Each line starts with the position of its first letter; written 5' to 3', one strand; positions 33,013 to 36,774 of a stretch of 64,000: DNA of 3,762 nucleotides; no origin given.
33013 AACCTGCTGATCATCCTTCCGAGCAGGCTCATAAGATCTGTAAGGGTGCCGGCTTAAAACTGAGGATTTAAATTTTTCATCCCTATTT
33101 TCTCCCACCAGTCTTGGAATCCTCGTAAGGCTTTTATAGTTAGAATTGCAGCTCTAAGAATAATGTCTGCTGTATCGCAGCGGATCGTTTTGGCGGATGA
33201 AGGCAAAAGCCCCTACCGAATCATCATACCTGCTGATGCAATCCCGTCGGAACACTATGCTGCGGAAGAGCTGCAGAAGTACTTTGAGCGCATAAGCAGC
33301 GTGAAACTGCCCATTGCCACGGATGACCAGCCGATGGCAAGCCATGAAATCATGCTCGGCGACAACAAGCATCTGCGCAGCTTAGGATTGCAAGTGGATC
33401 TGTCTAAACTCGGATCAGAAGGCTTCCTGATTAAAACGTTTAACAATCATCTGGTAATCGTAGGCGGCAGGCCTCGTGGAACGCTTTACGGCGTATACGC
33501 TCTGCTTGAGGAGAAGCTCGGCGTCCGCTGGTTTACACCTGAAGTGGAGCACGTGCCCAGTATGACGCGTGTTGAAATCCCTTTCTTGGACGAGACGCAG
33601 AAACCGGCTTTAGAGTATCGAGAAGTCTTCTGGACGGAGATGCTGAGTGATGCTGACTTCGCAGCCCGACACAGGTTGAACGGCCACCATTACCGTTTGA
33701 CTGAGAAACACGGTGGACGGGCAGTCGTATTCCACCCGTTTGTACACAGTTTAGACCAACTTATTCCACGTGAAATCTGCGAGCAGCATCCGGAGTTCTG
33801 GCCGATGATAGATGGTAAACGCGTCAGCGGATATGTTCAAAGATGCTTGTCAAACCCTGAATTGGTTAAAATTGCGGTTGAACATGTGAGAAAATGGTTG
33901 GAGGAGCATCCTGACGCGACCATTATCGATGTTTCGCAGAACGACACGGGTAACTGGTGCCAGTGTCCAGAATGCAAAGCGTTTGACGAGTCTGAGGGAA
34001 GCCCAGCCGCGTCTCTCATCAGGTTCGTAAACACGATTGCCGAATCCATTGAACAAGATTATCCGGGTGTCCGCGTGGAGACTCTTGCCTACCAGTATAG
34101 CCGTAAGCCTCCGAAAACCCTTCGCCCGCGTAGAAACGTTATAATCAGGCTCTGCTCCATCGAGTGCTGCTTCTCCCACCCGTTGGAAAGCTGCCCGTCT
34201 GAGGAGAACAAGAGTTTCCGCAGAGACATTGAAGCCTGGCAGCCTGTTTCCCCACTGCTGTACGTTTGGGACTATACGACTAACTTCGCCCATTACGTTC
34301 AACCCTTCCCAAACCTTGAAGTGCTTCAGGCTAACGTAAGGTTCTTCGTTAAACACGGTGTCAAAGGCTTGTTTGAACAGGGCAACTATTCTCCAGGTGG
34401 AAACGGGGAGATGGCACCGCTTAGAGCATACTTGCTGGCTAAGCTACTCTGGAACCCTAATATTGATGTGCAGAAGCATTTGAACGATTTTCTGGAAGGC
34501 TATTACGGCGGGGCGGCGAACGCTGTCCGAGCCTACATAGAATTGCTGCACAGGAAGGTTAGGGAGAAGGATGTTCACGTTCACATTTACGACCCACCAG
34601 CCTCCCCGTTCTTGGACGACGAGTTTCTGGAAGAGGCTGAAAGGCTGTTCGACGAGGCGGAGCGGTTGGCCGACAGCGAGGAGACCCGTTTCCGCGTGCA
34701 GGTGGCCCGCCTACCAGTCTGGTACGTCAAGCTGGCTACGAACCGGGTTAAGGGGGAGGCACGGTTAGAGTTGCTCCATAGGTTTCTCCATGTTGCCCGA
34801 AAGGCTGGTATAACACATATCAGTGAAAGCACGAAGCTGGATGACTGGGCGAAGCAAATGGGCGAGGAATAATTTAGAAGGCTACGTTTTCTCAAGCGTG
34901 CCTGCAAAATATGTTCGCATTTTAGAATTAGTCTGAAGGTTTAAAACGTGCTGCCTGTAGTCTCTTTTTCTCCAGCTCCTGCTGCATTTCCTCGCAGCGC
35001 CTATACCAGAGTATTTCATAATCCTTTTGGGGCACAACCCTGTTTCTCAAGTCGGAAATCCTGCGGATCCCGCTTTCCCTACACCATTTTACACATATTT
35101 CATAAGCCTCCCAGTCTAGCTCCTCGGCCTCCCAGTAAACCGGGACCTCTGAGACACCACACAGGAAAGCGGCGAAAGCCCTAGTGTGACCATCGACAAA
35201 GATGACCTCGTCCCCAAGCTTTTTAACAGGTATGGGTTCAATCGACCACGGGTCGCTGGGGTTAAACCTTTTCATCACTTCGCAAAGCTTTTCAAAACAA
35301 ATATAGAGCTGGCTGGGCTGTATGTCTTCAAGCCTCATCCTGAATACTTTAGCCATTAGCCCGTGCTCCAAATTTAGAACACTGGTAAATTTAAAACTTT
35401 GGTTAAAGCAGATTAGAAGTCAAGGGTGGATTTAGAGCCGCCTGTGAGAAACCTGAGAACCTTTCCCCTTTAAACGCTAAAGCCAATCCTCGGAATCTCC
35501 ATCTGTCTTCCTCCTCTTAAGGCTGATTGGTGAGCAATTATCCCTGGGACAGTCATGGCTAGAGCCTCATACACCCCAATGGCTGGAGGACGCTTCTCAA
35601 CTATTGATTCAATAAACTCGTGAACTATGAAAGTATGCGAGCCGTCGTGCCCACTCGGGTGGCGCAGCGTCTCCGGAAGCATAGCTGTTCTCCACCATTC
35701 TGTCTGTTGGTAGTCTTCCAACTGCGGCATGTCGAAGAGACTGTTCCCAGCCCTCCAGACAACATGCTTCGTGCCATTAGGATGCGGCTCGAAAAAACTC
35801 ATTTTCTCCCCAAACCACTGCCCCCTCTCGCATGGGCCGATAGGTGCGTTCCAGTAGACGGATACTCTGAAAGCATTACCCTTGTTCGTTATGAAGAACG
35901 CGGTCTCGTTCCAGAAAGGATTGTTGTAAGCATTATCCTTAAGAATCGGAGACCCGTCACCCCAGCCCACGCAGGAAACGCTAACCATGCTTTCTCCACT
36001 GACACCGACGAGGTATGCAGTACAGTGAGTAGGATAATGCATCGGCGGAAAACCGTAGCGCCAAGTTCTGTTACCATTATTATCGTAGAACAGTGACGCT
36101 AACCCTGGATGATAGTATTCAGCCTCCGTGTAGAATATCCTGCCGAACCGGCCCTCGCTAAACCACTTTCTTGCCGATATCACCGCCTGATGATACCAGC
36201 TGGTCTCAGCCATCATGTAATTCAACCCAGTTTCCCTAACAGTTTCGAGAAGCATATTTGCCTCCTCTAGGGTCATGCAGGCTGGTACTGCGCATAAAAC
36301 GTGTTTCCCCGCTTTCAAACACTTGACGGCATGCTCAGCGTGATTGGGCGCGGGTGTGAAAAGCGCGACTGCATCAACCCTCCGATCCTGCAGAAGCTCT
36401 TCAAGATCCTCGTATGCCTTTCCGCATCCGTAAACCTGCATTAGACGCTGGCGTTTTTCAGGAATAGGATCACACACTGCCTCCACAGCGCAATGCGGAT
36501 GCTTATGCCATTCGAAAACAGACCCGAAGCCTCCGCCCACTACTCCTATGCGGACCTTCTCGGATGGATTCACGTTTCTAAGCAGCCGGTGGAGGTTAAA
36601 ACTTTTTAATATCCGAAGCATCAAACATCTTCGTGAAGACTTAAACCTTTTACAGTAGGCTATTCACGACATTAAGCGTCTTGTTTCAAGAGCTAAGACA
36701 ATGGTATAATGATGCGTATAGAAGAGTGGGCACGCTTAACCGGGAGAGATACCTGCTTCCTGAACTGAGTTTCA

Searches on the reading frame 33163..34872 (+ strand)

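Call 78: search_protein_families(library=pfam, proteins=[window:33163-34872:+], max_evalue=0.00001)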
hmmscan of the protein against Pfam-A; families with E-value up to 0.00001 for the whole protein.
window:33163-34872:+ (569 aa): 2 families
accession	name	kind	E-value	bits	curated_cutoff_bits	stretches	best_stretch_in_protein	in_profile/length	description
PF16126.11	DUF4838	-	1.1e-102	344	26.6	1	123-459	1-324/325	Domain of unknown function (DUF4838)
PF03648.19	Glyco_hydro_67N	-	1.3e-10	42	24.3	1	19-114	23-120/120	Glycosyl hydrolase family 67 N-terminus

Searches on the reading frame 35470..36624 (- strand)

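Call 13: search_protein_families(library=pfam, proteins=[window:35470-36624:-], max_evalue=0.001)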
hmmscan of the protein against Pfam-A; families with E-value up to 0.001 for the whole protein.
window:35470-36624:- (384 aa): 2 families
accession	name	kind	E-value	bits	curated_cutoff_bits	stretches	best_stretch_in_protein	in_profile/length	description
PF01408.29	GFO_IDH_MocA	-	4e-21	76.4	24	1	24-138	1-118/120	Oxidoreductase family, NAD-binding Rossmann fold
PF03447.22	NAD_binding_3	-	2.9e-05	25.2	24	1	27-136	3-113/116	Homoserine dehydrogenase, NAD binding domain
